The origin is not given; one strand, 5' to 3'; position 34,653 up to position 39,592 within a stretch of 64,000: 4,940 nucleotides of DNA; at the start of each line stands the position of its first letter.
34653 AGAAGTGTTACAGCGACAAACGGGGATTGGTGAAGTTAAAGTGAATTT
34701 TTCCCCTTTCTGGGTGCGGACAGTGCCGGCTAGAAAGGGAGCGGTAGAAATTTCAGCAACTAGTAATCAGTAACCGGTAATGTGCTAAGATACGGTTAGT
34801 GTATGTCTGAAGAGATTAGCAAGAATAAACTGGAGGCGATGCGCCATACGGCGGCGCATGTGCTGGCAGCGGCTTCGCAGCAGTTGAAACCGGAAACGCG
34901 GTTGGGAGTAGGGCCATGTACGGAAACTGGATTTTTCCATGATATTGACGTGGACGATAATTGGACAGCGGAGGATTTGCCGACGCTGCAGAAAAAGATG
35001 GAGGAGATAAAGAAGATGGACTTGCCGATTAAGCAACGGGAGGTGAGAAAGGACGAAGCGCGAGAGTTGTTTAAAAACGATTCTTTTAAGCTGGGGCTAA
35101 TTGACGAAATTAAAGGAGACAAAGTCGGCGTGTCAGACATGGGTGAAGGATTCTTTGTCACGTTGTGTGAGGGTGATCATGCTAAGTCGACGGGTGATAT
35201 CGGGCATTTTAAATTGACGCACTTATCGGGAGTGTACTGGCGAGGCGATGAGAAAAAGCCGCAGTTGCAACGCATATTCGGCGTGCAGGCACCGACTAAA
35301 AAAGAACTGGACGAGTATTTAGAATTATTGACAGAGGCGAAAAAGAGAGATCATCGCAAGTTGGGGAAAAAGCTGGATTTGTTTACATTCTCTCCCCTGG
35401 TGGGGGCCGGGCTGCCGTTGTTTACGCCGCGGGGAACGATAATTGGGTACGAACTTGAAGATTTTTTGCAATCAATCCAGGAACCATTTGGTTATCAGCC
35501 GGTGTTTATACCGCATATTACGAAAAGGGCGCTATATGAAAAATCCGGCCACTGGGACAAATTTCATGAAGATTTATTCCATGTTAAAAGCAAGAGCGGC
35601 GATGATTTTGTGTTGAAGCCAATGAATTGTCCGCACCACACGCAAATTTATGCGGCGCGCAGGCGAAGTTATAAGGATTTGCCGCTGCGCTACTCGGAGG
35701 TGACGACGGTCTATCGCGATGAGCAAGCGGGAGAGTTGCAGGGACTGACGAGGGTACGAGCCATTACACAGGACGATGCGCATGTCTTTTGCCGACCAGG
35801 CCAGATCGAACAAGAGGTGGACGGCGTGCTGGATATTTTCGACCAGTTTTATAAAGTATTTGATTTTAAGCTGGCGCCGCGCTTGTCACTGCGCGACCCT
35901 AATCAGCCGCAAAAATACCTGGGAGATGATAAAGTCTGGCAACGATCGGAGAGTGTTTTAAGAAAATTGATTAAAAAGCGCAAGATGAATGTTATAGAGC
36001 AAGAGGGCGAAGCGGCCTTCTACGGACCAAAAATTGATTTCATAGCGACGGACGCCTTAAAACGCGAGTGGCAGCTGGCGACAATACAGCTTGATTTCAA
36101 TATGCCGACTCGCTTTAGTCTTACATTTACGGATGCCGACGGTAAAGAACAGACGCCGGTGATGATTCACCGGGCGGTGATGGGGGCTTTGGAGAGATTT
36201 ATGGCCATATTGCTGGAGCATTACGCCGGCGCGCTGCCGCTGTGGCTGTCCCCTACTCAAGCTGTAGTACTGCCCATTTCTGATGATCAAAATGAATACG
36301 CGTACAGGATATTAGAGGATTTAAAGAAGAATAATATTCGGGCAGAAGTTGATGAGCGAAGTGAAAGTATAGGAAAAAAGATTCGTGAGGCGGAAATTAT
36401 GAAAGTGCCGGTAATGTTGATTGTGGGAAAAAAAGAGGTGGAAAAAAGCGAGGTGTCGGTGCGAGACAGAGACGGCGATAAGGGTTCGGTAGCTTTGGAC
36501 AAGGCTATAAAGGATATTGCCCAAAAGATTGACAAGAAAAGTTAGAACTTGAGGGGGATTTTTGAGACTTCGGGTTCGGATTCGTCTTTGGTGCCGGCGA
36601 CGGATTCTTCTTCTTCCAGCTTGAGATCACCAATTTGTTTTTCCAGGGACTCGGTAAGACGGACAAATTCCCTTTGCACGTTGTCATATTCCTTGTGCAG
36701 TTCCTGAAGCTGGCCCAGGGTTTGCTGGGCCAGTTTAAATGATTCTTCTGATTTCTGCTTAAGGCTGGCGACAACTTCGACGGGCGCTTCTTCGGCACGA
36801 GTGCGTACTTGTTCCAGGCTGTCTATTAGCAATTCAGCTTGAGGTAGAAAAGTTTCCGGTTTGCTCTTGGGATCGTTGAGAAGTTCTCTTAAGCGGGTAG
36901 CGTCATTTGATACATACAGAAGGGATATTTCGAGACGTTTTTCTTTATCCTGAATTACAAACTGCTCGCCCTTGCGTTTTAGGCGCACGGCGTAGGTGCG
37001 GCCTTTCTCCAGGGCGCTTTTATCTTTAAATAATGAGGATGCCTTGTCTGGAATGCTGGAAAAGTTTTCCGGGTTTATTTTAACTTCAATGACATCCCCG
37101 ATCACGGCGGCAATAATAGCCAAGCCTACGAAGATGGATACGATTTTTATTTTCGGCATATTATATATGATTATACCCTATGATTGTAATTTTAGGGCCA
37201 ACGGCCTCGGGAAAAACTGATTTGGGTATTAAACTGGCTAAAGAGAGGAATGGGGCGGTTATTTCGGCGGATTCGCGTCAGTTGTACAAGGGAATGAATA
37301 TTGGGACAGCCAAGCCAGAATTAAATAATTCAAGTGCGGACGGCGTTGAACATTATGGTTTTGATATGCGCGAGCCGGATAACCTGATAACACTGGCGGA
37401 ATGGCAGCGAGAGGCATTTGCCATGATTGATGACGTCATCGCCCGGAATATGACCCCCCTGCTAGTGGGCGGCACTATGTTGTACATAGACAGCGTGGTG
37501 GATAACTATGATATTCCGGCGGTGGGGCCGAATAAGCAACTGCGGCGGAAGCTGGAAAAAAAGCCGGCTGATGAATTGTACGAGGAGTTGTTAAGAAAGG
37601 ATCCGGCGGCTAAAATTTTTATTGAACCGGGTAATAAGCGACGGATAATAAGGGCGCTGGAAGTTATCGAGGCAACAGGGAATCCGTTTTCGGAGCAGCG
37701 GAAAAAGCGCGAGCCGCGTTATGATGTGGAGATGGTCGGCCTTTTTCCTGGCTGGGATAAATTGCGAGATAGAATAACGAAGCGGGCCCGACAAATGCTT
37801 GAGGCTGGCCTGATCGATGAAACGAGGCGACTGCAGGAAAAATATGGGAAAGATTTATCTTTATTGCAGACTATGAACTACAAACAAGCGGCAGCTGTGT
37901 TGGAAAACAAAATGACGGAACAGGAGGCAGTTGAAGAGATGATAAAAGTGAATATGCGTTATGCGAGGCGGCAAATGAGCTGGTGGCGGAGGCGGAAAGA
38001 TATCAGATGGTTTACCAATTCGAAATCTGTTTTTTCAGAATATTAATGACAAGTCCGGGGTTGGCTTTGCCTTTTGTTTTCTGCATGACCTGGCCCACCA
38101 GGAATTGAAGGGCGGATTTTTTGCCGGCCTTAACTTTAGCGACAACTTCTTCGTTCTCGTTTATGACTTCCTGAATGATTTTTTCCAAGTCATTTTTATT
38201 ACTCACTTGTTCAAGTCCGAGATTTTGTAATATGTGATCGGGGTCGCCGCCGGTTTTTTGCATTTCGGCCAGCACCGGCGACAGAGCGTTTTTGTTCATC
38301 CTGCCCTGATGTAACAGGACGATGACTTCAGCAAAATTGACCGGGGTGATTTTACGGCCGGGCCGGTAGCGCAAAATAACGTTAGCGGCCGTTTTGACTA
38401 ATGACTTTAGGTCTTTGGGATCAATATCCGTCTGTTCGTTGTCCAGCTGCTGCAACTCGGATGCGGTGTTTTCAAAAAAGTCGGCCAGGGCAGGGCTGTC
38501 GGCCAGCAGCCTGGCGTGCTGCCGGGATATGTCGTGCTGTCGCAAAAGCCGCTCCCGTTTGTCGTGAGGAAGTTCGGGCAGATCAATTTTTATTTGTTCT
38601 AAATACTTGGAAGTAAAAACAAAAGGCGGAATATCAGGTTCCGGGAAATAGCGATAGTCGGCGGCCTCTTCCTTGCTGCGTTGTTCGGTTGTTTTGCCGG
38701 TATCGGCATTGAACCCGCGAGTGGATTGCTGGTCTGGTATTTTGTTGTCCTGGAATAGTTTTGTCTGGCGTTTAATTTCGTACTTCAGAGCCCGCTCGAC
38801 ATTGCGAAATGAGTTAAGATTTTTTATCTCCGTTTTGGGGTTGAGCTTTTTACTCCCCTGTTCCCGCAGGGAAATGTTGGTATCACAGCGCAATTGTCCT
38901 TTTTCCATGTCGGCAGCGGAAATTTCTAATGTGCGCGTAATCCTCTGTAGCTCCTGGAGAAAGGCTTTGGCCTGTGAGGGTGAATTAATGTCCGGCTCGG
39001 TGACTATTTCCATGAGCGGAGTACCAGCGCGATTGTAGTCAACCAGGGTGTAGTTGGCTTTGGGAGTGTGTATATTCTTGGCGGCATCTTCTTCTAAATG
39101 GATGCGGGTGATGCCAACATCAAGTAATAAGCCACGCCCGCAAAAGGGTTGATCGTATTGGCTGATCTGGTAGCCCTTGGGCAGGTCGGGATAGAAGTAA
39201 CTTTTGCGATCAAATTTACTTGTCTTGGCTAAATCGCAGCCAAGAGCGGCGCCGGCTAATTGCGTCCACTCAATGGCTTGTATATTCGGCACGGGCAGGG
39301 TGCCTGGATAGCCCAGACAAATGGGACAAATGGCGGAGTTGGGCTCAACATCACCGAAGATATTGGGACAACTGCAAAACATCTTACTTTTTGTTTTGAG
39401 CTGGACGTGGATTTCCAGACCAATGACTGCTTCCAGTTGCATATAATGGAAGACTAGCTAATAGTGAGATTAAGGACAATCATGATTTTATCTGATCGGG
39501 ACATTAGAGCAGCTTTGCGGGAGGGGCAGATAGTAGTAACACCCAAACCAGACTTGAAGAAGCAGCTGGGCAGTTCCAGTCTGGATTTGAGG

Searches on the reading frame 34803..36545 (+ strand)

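Call 94: search_protein_families(library=ncbifam, proteins=[window:34803-36545:+], max_evalue=1e-10)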
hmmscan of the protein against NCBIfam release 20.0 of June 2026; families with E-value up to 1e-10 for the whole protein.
window:34803-36545:+ (580 aa): 10 families
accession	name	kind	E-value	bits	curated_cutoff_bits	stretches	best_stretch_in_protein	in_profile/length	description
TIGR00418.1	thrS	equivalog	1.5e-203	677.8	383.65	1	14-575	1-564/565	threonine--tRNA ligase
NF003068.0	PRK03991.1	equivalog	4.4e-67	226.8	484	1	177-577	192-593/613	threonine--tRNA ligase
NF006625.0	PRK09194.1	equivalog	5.5e-29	101.5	558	2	202-329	37-163/559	proline--tRNA ligase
TIGR00408.1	proS_fam_I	equivalog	4.3e-27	95.2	437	1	421-576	217-381/475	proline--tRNA ligase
NF008979.1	PRK12325.1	exception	8.4e-23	80.9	550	1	201-329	36-163/437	proline--tRNA ligase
TIGR00409.1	proS_fam_II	equivalog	1.3e-22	80.4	306.7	1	230-331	65-165/568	proline--tRNA ligase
TIGR00442.1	hisS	equivalog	2.3e-19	69.7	286.75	0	481-557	321-397/406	histidine--tRNA ligase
NF011500.0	PRK14938.1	equivalog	9.7e-15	54.4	362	1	475-573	265-364/387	Ser-tRNA(Thr) hydrolase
NF003211.1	PRK04173.1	equivalog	2.2e-14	53.2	312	0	478-559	358-440/454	glycine--tRNA ligase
TIGR00389.1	glyS_dimeric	equivalog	2.4e-11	42.9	243.3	0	478-561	465-549/565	glycine--tRNA ligase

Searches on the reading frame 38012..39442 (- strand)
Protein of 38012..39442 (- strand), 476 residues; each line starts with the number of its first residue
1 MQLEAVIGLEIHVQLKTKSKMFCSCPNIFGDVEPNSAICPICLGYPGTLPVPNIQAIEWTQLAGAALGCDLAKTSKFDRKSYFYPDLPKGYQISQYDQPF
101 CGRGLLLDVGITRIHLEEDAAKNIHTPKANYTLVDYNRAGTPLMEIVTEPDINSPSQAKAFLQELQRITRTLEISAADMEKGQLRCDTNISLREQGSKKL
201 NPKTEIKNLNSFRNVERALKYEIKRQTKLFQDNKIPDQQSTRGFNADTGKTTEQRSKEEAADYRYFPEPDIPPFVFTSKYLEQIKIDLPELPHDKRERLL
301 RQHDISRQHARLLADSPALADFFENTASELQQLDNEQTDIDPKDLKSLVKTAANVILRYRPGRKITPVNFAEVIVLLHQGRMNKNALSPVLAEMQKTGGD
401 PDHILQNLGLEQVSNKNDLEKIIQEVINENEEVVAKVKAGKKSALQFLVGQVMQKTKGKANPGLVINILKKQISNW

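Call 94: search_protein_families(library=ncbifam, proteins=[window:38012-39442:-], max_evalue=1e-10)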
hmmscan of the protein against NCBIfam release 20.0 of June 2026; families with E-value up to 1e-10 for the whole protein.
window:38012-39442:- (476 aa): 9 families
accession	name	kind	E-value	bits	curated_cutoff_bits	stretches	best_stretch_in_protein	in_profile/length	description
NF004012.0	PRK05477.1-2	equivalog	3.5e-174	580.1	338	1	2-474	3-479/481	Asp-tRNA(Asn)/Glu-tRNA(Gln) amidotransferase subunit GatB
NF004014.0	PRK05477.1-4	equivalog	1.2e-155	518.9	414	1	1-473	1-474/475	Asp-tRNA(Asn)/Glu-tRNA(Gln) amidotransferase subunit GatB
TIGR00133.1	gatB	equivalog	1.5e-155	518.4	314.8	1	2-473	3-480/481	Asp-tRNA(Asn)/Glu-tRNA(Gln) amidotransferase subunit GatB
NF004015.0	PRK05477.1-5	equivalog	6.6e-137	457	628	1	2-474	14-487/488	Asp-tRNA(Asn)/Glu-tRNA(Gln) amidotransferase subunit GatB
NF004011.1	PRK05477.1-1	equivalog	1.3e-132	442.9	680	1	1-474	1-474/475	Asp-tRNA(Asn)/Glu-tRNA(Gln) amidotransferase subunit GatB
NF004013.0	PRK05477.1-3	equivalog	2.1e-131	438.9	653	1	3-473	17-499/501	Asp-tRNA(Asn)/Glu-tRNA(Gln) amidotransferase subunit GatB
NF003107.0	PRK04028.1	equivalog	4.7e-55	187.1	456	2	240-475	406-626/630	Glu-tRNA(Gln) amidotransferase subunit GatE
TIGR00134.1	gatE_arch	equivalog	5.2e-50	170.3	319.55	2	214-474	378-619/622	Glu-tRNA(Gln) amidotransferase subunit GatE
NF011291.0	PRK14703.1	equivalog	1.4e-29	102.9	681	1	217-473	520-767/769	glutamine--tRNA ligase/YqeY domain fusion protein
